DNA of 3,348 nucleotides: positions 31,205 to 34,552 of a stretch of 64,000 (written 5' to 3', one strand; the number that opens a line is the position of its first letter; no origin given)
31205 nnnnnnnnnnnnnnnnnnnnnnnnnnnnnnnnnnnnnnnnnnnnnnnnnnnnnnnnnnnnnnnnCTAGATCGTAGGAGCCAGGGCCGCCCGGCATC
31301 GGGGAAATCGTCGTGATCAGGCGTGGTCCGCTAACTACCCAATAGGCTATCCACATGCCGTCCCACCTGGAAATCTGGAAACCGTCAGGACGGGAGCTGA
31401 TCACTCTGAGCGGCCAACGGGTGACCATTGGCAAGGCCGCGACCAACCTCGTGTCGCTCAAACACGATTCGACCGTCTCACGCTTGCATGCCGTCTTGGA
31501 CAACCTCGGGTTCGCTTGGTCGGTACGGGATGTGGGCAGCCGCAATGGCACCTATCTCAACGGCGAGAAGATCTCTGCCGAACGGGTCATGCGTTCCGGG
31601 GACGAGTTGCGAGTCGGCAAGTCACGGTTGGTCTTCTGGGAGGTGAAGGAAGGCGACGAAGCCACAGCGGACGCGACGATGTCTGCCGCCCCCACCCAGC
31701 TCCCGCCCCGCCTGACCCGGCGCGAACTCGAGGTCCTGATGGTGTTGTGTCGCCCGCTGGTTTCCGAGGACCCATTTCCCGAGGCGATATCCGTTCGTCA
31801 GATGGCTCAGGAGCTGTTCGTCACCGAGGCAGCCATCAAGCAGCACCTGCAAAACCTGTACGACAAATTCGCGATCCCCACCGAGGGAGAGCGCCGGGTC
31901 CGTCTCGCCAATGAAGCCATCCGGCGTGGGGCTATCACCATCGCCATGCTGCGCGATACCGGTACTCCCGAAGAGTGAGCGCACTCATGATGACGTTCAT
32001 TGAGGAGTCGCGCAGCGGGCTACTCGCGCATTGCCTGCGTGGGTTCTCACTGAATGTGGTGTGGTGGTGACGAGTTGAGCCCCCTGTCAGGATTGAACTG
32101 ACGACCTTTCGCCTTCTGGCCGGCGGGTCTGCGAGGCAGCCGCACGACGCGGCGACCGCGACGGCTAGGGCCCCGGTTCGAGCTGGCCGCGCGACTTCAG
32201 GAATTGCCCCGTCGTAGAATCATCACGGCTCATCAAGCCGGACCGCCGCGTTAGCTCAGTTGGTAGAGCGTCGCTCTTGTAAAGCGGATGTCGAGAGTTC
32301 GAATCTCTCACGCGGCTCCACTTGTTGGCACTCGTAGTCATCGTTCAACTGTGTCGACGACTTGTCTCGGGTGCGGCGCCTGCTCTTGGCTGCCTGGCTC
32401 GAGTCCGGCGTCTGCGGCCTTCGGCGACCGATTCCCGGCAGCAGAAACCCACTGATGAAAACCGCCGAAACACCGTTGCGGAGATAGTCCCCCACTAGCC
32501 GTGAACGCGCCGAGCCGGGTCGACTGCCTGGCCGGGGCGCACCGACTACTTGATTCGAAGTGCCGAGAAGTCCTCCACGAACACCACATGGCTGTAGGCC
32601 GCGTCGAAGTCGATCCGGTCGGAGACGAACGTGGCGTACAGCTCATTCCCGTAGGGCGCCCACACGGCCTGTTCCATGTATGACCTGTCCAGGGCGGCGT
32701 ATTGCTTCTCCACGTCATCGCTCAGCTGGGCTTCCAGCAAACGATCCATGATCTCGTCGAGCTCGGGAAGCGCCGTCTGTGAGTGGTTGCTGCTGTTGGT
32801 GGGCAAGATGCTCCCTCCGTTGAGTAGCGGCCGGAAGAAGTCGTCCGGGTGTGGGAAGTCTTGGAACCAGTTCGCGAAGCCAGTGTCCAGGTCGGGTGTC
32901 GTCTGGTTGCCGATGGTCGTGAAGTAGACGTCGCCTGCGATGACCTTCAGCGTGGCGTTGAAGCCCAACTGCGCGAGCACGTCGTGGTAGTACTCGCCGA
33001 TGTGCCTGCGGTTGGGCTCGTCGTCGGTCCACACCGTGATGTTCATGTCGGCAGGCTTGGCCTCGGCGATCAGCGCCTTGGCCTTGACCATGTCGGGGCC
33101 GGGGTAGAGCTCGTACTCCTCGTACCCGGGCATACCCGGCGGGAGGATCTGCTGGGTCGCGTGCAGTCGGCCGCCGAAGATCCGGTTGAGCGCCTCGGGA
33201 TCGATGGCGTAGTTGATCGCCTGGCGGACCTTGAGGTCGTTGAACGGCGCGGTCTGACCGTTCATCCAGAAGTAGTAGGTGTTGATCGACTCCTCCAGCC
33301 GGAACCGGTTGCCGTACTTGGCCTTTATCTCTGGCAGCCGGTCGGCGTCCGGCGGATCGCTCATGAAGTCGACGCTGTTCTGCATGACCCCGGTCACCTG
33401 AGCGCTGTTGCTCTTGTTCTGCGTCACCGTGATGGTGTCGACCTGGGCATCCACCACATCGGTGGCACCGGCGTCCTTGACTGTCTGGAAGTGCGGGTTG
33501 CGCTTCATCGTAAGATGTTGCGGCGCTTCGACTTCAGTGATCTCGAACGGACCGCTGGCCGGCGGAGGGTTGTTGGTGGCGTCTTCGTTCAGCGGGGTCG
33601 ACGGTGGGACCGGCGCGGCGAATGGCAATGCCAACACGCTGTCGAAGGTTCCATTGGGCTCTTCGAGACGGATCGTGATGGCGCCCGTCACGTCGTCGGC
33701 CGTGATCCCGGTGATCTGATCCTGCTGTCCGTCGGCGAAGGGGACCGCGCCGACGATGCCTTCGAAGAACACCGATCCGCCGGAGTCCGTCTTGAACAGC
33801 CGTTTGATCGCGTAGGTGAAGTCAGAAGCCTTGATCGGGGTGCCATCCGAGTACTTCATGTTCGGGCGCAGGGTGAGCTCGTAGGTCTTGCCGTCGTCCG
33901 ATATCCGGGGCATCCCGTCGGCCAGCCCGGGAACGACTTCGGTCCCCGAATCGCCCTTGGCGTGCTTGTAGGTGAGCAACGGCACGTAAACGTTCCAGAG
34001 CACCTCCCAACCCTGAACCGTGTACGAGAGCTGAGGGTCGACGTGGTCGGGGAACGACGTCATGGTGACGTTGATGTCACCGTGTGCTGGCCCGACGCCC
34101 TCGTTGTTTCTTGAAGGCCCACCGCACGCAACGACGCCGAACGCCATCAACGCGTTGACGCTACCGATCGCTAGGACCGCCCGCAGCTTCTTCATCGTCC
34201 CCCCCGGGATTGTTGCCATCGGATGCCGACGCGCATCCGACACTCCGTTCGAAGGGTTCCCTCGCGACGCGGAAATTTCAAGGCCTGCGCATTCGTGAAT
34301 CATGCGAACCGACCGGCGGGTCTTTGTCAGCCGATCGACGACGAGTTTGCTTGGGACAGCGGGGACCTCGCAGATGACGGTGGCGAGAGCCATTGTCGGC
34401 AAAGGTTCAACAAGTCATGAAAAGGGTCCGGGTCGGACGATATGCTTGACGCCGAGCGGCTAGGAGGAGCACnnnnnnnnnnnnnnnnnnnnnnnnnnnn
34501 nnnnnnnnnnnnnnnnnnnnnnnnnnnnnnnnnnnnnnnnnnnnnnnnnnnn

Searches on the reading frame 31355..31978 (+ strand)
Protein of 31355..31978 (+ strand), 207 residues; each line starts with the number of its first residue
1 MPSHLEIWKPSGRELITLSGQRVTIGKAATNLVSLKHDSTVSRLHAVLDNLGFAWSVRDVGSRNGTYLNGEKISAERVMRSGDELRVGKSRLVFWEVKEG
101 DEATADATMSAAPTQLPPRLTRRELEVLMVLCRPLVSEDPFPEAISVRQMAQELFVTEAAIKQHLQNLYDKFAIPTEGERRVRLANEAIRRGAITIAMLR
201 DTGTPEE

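Call 56: search_protein_families(library=pfam, proteins=[window:31355-31978:+], max_evalue=0.001)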
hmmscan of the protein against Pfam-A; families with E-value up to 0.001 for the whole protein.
window:31355-31978:+ (207 aa): 4 families
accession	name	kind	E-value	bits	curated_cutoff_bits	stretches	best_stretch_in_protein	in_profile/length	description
PF00498.31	FHA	-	8.8e-15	55.3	20.7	1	23-88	1-67/67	FHA domain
PF16697.10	Yop-YscD_cpl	-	3.3e-11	43.7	33.2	1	16-95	12-91/94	Inner membrane component of T3SS, cytoplasmic domain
PF00196.25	GerE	-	0.00014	21.9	23.5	0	146-174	19-47/57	Bacterial regulatory proteins, luxR family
PF01726.22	LexA_DNA_bind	-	0.00057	20.1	23.7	0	119-174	3-56/65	LexA DNA binding domain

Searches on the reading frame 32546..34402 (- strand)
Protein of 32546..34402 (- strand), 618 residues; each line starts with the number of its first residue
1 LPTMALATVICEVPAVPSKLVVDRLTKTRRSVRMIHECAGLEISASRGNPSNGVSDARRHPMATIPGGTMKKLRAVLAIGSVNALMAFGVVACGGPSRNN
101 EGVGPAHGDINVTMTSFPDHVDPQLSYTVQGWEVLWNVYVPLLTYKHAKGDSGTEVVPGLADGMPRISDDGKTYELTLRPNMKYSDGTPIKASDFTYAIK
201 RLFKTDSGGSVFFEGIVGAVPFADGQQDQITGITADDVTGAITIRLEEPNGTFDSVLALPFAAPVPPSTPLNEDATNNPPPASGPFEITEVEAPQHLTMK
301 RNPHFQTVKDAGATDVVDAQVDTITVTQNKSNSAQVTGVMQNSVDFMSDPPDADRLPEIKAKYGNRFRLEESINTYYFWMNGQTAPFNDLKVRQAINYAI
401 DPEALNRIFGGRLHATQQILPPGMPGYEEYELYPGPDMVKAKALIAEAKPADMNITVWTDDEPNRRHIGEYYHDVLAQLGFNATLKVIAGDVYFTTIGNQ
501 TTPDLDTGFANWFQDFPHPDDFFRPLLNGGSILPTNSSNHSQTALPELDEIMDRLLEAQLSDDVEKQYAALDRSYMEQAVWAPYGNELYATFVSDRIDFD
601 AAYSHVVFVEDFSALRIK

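Call 8: search_protein_families(library=pfam, proteins=[window:32546-34402:-], max_evalue=0.01)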
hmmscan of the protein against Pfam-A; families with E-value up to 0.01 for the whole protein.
window:32546-34402:- (618 aa): 1 family
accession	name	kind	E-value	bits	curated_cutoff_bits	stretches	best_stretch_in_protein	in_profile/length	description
PF00496.27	SBP_bac_5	-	1.3e-64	219.1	32.4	1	155-530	1-364/368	Bacterial extracellular solute-binding proteins, family 5 Middle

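Call 9: search_protein_families(library=ncbifam, proteins=[window:32546-34402:-], max_evalue=0.01)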
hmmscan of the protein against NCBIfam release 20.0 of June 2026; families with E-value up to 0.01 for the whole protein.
window:32546-34402:- (618 aa): 10 families
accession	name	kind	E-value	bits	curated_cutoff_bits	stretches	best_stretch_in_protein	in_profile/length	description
NF011689.0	PRK15109.1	equivalog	1.5e-20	73.3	560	1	156-568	79-492/547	ABC transporter substrate-binding protein SapA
NF045467.1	Opp4A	equivalog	6.2e-18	64.3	650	1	156-458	79-388/556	oligopeptide ABC transporter substrate-binding protein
NF043070.1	DppA_dipep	equivalog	1.7e-17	63.2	1005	1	137-549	59-468/535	dipeptide ABC transporter periplasmic-binding protein DppA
TIGR02294.1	nickel_nikA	equivalog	6e-17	61.3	393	2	137-200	34-91/501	nickel ABC transporter substrate-binding protein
NF011942.0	PRK15413.1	equivalog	1.6e-15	56.8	594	1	160-489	75-384/512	glutathione ABC transporter substrate-binding protein GsiB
NF011684.0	PRK15104.1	equivalog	1.8e-15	56.7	947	1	152-574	78-498/543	oligopeptide ABC transporter substrate-binding protein OppA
NF007287.0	PRK09755.1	equivalog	1.1e-14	54.1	1098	1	154-427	74-343/535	ABC transporter substrate-binding protein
NF045468.1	Opp5A_nikA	equivalog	1e-13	50.7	600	1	155-405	56-273/488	nickel ABC transporter substrate-binding protein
TIGR04028.1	SBP_KPN_01854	hypoth_equivalog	1.1e-09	37.4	468.5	2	154-196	42-84/509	TIGR04028 family ABC transporter substrate-binding protein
NF047575.1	opine_bind_CntA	exception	3.4e-06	25.9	800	1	156-195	77-115/535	staphylopine-dependent metal ABC transporter substrate-binding lipoprotein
